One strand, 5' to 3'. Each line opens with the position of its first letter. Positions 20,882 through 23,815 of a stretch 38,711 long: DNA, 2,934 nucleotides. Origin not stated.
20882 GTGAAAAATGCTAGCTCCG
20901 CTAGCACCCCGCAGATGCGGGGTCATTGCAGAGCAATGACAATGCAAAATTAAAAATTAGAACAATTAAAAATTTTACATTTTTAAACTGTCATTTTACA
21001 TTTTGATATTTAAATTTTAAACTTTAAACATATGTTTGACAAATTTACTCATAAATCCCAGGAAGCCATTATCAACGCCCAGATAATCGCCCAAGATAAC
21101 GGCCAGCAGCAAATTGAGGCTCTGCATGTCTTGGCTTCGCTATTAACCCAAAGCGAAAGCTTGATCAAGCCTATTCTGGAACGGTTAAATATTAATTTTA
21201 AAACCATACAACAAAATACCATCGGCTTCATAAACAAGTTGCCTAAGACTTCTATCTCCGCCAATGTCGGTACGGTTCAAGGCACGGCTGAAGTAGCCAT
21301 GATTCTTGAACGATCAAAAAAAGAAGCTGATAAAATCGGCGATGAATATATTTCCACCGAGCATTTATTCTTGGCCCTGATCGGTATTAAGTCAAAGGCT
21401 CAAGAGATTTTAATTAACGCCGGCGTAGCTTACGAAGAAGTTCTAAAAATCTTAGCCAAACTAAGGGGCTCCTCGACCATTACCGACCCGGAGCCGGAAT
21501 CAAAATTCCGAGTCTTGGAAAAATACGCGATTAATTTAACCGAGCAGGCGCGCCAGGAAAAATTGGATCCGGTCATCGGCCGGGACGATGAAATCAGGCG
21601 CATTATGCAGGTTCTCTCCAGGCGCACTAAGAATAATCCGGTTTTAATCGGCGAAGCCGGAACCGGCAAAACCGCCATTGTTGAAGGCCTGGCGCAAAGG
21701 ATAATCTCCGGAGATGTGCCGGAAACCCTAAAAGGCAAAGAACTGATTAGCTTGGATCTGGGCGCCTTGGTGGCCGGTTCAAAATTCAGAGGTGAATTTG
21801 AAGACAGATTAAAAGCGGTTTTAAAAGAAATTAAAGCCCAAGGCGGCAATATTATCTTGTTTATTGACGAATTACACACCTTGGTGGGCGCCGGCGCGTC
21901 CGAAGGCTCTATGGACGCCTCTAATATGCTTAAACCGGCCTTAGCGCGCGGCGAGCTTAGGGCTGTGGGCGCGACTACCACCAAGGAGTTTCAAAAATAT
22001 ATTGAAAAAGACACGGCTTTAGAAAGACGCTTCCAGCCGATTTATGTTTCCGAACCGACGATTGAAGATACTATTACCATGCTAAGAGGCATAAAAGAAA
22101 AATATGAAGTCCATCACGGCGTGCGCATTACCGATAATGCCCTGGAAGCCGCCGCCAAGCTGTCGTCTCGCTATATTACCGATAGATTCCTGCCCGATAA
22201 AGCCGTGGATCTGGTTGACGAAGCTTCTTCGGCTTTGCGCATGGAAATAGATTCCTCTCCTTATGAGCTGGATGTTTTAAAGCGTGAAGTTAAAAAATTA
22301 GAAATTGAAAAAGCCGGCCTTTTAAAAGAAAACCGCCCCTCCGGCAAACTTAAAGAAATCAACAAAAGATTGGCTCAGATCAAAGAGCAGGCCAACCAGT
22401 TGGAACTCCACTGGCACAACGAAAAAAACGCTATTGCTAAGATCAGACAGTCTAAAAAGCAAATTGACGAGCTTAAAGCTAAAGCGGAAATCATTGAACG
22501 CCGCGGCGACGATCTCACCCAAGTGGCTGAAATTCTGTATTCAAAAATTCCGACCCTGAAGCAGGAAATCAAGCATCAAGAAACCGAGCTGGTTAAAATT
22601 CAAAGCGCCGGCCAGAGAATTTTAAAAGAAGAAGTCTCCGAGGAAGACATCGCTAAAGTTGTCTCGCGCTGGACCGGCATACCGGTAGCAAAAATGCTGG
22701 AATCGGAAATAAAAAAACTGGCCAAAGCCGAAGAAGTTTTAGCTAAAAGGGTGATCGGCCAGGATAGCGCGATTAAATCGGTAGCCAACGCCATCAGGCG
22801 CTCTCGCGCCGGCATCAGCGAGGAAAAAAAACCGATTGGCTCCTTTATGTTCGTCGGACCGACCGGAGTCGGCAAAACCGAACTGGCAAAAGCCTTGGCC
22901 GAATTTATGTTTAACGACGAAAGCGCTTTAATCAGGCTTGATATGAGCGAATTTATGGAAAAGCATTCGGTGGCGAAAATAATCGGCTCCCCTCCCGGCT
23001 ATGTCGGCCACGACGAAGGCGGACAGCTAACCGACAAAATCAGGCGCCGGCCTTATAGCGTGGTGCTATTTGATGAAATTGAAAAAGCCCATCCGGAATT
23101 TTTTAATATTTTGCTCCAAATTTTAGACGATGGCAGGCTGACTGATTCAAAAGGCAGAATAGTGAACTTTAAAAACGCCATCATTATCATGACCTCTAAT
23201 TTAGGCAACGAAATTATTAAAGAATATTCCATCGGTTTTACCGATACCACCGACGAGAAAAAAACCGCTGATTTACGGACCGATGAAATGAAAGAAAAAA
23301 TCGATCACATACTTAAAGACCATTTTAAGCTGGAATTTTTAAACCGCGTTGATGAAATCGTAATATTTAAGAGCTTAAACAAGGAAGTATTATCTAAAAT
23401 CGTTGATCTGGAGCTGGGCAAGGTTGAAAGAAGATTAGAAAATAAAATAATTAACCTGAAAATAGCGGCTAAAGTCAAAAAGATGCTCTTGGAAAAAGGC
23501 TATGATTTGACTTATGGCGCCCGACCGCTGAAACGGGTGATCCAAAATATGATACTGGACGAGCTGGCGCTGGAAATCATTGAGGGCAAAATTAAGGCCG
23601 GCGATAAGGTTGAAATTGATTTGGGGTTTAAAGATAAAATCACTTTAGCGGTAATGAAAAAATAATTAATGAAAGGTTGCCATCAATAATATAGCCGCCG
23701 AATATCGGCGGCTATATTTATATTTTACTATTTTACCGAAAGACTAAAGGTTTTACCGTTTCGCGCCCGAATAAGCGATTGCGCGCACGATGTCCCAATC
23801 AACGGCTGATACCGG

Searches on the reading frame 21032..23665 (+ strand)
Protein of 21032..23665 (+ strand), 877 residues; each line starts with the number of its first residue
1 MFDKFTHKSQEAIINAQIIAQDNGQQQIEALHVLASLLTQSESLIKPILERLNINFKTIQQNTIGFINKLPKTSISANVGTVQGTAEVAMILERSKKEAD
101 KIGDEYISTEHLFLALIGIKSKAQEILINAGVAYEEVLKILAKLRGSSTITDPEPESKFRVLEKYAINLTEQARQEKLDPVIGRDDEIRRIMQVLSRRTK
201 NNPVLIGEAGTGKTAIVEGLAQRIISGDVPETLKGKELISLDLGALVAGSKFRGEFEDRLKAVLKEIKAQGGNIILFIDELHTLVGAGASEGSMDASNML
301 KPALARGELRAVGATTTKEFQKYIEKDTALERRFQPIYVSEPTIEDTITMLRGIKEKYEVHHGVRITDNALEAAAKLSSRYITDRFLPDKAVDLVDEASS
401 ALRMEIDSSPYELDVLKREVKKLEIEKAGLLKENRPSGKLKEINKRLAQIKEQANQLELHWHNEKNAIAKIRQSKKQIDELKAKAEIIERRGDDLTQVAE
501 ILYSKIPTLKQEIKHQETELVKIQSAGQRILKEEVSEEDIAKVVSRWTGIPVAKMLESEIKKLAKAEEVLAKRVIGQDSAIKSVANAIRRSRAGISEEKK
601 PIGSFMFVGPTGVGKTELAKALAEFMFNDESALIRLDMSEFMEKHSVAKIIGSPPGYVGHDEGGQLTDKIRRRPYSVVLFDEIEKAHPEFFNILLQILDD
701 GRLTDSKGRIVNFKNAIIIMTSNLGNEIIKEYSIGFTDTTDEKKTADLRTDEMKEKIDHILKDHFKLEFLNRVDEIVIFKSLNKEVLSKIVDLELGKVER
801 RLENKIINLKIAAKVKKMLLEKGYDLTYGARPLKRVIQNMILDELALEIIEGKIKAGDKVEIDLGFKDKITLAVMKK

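Call 12: search_protein_families(library=pfam, proteins=[window:21032-23665:+], max_evalue=0.01)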
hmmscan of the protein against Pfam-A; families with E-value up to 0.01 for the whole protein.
window:21032-23665:+ (877 aa): 34 families (the best 25 are shown)
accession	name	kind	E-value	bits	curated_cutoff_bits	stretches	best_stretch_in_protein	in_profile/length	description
PF07724.20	AAA_2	-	4.9e-66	222.3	27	1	600-776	1-166/166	AAA domain (Cdc48 subfamily)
PF17871.7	AAA_lid_9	-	7.9e-34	116.1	22.8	1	344-437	2-94/104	AAA lid domain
PF00004.35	AAA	-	8.8e-26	91.3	21.2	2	204-335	2-124/131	ATPase family associated with various cellular activities (AAA)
PF10431.15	ClpB_D2-small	-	9.4e-24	83.7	21.9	1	782-862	1-81/81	C-terminal, D2-small domain, of ClpB protein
PF02861.25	Clp_N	-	1.4e-19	70.4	20.7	2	16-61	1-46/53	Clp amino terminal domain, pathogenicity island component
PF07728.20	AAA_5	-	7.2e-17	62.1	22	1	605-726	2-125/139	AAA domain (dynein-related subfamily)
PF13191.12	AAA_16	-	7.4e-13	49.8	32.6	1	181-232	2-63/167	AAA ATPase domain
PF13401.12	AAA_22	-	3.3e-12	47.3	27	2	604-700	7-110/130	AAA domain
PF00158.32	Sigma54_activat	-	5.2e-08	33.2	20.2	1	603-705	23-124/168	Sigma-54 interaction domain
PF05621.17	TniB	-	9.4e-08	32.1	22.4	1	187-340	22-185/189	Bacterial TniB protein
PF12775.13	AAA_7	-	2.5e-07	30.8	25.8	1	604-653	35-84/181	P-loop containing dynein motor region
PF05673.19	DUF815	-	5.4e-05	22.9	23.8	0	183-280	32-115/249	Protein of unknown function (DUF815)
PF23569.1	NBD_SMAX1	-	6.4e-05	23.2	27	1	185-287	16-121/212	SMAX1 nucleotide binding domain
PF01695.23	IstB_IS21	-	0.00015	21.8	24.1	0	606-623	96-113/238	IstB-like ATP binding protein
PF13521.12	AAA_28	-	0.00019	22.1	27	0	606-625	3-22/164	AAA domain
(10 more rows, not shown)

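Call 64: find_homologous_proteins(query=window:21032-23662:+, max_evalue=1e-100)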
Query window:21032-23662:+ (877 aa): 8000 proteins with E <= 1e-100 among 8000 candidates; the best 120 are listed.
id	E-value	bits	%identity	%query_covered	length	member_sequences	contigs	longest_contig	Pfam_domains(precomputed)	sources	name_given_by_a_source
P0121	0.0e+0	1858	100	100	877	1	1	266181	PF02861.26,PF00004.36,PF13401.13,PF23569.2,PF17871.8,PF07728.21,PF13191.13,PF00158.33,PF07724.21,PF12775.14,PF05621.18,PF10431.16,PF20720.4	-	-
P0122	0.0e+0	1699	90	100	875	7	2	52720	PF02861.26,PF00004.36,PF13401.13,PF23569.2,PF17871.8,PF07728.21,PF13191.13,PF00158.33,PF07724.21,PF12775.14,PF05621.18,PF10431.16,PF20720.4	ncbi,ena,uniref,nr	ncbi:ATP-dependent chaperone ClpB [Candidatus Falkowbacteria bacterium RIFCSPLOWO2_02_FULL_45_21]|un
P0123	0.0e+0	1684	90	100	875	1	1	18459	PF02861.26,PF00004.36,PF13401.13,PF23569.2,PF17871.8,PF07728.21,PF13191.13,PF00158.33,PF07724.21,PF12775.14,PF05621.18,PF10431.16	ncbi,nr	ncbi:MAG: AAA family ATPase [Patescibacteria group bacterium]|nr:AAA family ATPase [Patescibacteria 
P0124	0.0e+0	1666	89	100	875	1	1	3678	PF02861.26,PF00004.36,PF13401.13,PF23569.2,PF17871.8,PF07728.21,PF13191.13,PF00158.33,PF07724.21,PF12775.14,PF05621.18,PF10431.16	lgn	-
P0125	0.0e+0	1659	88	100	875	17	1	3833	PF13173.13,PF02861.26,PF00004.36,PF13401.13,PF23569.2,PF17871.8,PF07728.21,PF13191.13,PF00158.33,PF07724.21,PF12775.14,PF05621.18,PF10431.16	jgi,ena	-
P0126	0.0e+0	1648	88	100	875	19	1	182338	PF02861.26,PF00004.36,PF13401.13,PF23569.2,PF17871.8,PF07728.21,PF13191.13,PF00158.33,PF07724.21,PF12775.14,PF05621.18,PF10431.16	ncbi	-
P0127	0.0e+0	1643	88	100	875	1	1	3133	PF02861.26,PF00004.36,PF13401.13,PF23569.2,PF17871.8,PF07728.21,PF13191.13,PF00158.33,PF07724.21,PF12775.14,PF05621.18,PF10431.16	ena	-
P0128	0.0e+0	1642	88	100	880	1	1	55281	PF02861.26,PF00004.36,PF13401.13,PF23569.2,PF17871.8,PF07728.21,PF13191.13,PF00158.33,PF07724.21,PF12775.14,PF05621.18,PF10431.16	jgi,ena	-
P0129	0.0e+0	1638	88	100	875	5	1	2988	PF02861.26,PF00004.36,PF13401.13,PF23569.2,PF17871.8,PF07728.21,PF13191.13,PF00158.33,PF07724.21,PF12775.14,PF05621.18,PF10431.16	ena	-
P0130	0.0e+0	1637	88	100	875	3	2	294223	PF02861.26,PF00004.36,PF13401.13,PF23569.2,PF17871.8,PF07728.21,PF13191.13,PF00158.33,PF07724.21,PF12775.14,PF05621.18,PF10431.16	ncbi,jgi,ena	ncbi:MAG: AAA family ATPase [Patescibacteria group bacterium]|jgi:ATP-dependent Clp protease ATP-bin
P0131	0.0e+0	1636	88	100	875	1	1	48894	PF02861.26,PF00004.36,PF13401.13,PF23569.2,PF17871.8,PF07728.21,PF13191.13,PF00158.33,PF07724.21,PF12775.14,PF05621.18,PF10431.16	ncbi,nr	ncbi:MAG: AAA family ATPase [bacterium]|nr:AAA family ATPase [bacterium]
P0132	0.0e+0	1636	88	100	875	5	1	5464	PF02861.26,PF00004.36,PF13401.13,PF23569.2,PF17871.8,PF07728.21,PF13191.13,PF00158.33,PF07724.21,PF12775.14,PF05621.18,PF10431.16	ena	-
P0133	0.0e+0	1636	88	100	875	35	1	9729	PF02861.26,PF00004.36,PF13401.13,PF23569.2,PF17871.8,PF07728.21,PF13191.13,PF00158.33,PF07724.21,PF12775.14,PF05621.18,PF10431.16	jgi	-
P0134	0.0e+0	1635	87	100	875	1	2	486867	PF02861.26,PF00004.36,PF13401.13,PF23569.2,PF17871.8,PF05673.20,PF07728.21,PF13191.13,PF00158.33,PF07724.21,PF12775.14,PF05621.18,PF10431.16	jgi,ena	-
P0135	0.0e+0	1634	87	100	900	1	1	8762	PF02861.26,PF00004.36,PF13401.13,PF23569.2,PF17871.8,PF07728.21,PF13191.13,PF00158.33,PF07724.21,PF12775.14,PF05621.18,PF10431.16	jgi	jgi:ATP-dependent Clp protease ATP-binding subunit ClpB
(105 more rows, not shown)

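Call 65: find_encoding_contigs(protein=P0122, flank=10000, max_places=6)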
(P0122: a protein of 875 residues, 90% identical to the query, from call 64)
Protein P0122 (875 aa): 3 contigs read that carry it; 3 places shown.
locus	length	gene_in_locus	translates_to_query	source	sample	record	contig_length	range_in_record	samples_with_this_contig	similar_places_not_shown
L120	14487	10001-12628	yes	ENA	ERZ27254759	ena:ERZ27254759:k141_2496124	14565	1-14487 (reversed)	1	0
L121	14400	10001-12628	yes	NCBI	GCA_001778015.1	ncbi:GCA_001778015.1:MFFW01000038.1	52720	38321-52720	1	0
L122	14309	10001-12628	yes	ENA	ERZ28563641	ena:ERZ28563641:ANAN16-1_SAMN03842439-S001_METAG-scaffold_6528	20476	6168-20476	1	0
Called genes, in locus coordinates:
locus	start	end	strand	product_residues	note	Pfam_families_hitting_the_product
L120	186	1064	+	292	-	-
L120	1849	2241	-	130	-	-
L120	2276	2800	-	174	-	PF07963:N_methyl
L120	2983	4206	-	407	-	PF01551:Peptidase_M23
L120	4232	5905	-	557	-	PF00749:tRNA-synt_1c, PF19269:Anticodon_2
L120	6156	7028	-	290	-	-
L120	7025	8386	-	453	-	PF03808:Glyco_tran_WecG, PF00293:NUDIX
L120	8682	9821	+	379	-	PF04055:Radical_SAM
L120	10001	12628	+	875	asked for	PF02861:Clp_N, PF23569:NBD_SMAX1, PF00004:AAA, PF17871:AAA_lid_9, PF07724:AAA_2, PF00004:AAA, PF07728:AAA_5, PF10431:ClpB_D2-small, +6 more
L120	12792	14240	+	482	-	-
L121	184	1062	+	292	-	-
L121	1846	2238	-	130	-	-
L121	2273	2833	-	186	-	PF07963:N_methyl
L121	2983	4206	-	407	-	PF01551:Peptidase_M23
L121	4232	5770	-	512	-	PF00749:tRNA-synt_1c, PF19269:Anticodon_2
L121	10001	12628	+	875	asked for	PF02861:Clp_N, PF23569:NBD_SMAX1, PF00004:AAA, PF17871:AAA_lid_9, PF07724:AAA_2, PF00004:AAA, PF07728:AAA_5, PF10431:ClpB_D2-small, +6 more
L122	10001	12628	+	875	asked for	PF02861:Clp_N, PF23569:NBD_SMAX1, PF00004:AAA, PF17871:AAA_lid_9, PF07724:AAA_2, PF00004:AAA, PF07728:AAA_5, PF10431:ClpB_D2-small, +6 more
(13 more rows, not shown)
